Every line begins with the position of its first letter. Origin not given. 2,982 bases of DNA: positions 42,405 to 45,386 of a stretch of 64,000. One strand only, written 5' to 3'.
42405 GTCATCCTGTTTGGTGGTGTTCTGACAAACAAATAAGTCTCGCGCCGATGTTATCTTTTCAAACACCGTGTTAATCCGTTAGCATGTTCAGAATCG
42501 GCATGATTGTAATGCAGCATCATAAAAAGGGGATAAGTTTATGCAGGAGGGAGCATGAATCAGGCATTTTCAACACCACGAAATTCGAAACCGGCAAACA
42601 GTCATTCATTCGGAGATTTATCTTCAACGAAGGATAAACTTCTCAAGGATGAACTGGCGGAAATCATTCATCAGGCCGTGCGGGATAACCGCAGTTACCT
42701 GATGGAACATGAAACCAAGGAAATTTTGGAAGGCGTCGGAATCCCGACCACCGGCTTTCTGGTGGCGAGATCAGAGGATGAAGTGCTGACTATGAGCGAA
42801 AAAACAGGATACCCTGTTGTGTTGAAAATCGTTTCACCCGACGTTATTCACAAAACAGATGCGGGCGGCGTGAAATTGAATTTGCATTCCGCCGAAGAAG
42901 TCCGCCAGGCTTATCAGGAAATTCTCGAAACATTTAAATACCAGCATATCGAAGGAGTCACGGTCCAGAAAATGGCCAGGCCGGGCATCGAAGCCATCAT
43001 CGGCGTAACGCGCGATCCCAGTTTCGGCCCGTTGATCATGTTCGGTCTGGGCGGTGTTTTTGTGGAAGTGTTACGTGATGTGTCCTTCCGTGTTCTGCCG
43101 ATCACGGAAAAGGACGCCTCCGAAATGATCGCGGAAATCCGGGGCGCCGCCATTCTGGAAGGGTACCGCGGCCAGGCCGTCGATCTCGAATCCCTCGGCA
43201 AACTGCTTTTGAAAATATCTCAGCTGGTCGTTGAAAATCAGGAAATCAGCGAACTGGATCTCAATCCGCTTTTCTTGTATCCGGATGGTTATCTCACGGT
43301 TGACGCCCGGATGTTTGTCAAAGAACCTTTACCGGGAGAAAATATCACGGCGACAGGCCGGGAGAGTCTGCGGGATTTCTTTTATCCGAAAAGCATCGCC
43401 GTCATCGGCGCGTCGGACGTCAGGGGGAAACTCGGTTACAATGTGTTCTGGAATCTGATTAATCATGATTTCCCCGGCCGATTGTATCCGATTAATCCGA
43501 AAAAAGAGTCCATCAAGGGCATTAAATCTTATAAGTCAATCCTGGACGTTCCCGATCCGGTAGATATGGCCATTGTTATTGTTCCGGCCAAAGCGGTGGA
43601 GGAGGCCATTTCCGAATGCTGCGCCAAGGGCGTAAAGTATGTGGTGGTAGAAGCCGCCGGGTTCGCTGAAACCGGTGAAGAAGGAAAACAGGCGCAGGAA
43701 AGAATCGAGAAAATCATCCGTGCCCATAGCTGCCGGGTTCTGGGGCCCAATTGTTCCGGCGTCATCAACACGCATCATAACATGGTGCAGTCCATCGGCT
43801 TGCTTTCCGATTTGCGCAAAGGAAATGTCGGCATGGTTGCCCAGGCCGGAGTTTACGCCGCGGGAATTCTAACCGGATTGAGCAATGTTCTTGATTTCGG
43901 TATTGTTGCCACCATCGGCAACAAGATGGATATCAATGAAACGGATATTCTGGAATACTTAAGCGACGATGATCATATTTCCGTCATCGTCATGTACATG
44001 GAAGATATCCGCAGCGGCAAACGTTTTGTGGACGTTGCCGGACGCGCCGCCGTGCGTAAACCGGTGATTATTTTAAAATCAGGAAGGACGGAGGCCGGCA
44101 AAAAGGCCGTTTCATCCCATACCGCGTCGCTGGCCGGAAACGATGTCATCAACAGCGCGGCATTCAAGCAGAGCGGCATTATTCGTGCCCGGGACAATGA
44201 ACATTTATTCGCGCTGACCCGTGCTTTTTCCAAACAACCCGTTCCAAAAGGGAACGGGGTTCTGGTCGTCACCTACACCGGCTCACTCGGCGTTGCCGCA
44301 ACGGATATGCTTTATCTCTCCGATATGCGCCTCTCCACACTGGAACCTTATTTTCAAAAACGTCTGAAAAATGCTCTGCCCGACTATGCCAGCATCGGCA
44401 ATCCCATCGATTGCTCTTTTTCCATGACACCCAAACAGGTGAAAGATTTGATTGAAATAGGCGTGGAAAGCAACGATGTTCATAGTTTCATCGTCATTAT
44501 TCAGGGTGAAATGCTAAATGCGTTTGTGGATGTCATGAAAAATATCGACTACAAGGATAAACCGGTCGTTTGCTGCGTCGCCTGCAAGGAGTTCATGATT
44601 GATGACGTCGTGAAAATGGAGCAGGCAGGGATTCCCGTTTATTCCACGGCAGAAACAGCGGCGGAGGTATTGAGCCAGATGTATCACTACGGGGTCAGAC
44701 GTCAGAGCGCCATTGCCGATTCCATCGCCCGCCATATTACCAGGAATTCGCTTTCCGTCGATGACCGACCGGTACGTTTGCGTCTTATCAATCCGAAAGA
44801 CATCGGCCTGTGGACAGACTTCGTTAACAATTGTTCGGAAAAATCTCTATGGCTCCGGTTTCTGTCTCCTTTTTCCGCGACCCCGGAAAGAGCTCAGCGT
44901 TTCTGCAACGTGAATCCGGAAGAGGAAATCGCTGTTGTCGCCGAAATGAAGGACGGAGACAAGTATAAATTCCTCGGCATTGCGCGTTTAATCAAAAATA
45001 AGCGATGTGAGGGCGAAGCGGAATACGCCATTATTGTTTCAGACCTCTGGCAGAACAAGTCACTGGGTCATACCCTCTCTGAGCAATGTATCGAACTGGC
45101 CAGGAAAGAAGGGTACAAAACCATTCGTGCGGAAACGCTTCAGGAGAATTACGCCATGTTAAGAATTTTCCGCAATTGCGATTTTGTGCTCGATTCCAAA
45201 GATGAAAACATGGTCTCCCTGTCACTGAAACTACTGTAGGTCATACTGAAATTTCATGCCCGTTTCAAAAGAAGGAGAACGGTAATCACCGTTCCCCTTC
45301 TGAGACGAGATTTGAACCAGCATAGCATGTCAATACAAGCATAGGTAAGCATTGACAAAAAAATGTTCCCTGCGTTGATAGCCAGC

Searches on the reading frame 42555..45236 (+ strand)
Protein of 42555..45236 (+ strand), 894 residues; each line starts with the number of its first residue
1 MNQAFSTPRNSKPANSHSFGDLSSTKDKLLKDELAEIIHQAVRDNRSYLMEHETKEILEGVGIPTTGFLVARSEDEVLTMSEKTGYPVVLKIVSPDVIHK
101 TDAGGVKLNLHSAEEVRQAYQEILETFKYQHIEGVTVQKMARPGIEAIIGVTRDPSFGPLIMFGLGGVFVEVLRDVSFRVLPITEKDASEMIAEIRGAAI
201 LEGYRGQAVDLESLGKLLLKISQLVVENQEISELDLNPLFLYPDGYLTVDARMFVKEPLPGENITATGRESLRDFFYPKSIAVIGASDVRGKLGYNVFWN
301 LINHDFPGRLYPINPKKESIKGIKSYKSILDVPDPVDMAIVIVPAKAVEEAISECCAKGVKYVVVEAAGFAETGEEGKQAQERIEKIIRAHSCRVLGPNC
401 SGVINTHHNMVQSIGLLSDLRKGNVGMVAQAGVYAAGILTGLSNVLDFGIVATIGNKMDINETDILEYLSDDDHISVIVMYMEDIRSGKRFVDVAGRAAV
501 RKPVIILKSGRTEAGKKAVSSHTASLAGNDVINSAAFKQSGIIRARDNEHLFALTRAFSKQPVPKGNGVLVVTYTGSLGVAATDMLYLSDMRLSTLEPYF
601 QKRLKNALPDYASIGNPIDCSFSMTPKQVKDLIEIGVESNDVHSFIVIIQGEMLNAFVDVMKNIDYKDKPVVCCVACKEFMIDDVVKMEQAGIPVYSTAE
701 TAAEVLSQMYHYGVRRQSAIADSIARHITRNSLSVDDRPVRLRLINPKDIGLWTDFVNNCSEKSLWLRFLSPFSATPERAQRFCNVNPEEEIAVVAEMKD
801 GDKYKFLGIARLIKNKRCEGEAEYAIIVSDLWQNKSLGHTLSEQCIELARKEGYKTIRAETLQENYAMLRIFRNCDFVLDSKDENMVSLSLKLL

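Call 46: search_protein_families(library=pfam, proteins=[window:42555-45236:+], max_evalue=0.0001)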
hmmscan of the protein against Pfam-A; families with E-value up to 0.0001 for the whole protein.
window:42555-45236:+ (894 aa): 7 families
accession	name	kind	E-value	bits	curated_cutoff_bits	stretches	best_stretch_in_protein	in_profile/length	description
PF13549.11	ATP-grasp_5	-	2.8e-82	275.8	27.6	1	40-255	1-221/221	ATP-grasp domain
PF13607.11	Succ_CoA_lig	-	3.2e-42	144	27.4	1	422-558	1-138/138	Succinyl-CoA ligase like flavodoxin domain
PF13380.12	CoA_binding_2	-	7.5e-24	84.8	22.8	1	279-405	1-115/116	CoA binding domain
PF02629.25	CoA_binding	-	4e-13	50.4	22.3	1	278-367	3-95/97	CoA binding domain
PF13302.13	Acetyltransf_3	-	3.1e-07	31.6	25.4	1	741-877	3-137/138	Acetyltransferase (GNAT) domain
PF00583.31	Acetyltransf_1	-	7.2e-07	29.9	20.7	1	765-877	8-116/116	Acetyltransferase (GNAT) family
PF19045.5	Ligase_CoA_2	-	8.9e-06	26.3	23.7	1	569-712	1-154/162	Ligase-CoA domain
